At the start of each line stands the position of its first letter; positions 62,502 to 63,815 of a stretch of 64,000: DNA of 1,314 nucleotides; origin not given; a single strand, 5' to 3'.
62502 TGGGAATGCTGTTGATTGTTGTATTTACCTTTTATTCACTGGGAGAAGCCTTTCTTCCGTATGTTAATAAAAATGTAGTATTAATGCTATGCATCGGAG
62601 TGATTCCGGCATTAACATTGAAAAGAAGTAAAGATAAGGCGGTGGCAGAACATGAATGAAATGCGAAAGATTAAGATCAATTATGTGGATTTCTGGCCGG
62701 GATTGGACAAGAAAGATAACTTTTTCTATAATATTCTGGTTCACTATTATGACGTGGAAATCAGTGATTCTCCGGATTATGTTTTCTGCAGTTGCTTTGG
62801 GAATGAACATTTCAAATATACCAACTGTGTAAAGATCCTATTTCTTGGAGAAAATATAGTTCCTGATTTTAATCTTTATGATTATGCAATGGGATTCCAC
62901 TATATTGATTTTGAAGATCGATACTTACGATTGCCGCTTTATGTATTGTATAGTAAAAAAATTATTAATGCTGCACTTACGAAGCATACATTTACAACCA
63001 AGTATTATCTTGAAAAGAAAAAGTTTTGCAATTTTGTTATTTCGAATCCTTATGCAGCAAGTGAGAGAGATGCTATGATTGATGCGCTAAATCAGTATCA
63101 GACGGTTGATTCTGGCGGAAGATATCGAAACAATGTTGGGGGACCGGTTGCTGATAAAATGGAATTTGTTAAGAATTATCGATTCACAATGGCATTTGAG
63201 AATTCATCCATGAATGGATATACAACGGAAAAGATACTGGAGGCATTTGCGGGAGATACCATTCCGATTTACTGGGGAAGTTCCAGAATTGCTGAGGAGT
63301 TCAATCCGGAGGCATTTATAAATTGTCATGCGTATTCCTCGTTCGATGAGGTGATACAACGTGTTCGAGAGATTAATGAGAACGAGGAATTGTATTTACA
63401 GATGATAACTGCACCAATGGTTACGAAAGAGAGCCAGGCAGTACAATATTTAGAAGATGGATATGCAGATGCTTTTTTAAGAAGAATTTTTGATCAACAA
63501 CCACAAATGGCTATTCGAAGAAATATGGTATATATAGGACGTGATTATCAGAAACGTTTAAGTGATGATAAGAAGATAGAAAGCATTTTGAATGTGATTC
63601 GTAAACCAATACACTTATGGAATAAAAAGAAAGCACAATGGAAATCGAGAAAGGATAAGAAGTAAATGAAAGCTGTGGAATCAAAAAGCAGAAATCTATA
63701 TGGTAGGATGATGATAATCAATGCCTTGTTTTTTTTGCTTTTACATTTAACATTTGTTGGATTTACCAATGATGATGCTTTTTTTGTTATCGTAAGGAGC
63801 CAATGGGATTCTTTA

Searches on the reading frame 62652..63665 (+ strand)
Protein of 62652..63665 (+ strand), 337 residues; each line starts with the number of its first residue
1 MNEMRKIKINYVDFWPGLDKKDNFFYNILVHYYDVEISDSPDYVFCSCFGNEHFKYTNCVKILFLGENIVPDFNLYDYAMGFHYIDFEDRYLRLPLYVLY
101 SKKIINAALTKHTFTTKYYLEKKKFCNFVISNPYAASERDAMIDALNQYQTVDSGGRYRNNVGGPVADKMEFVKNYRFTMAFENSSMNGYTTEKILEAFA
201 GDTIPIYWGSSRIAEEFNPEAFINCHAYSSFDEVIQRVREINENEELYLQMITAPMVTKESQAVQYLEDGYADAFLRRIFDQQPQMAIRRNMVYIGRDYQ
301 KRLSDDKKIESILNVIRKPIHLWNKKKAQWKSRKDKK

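Call 11: search_protein_families(library=pfam, proteins=[window:62652-63665:+], max_evalue=0.00001)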
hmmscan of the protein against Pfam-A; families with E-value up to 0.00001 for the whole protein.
window:62652-63665:+ (337 aa): 2 families
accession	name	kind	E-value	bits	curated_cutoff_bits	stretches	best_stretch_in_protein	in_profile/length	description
PF18025.7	FucT_N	-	1.2e-32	112.6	27.2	1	9-100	1-91/91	Alpha-(1,3)-fucosyltransferase FucT N-terminal domain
PF00852.26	Glyco_transf_10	-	1.5e-22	80.5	23.9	1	121-250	3-134/182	Glycosyltransferase family 10 (fucosyltransferase) C-term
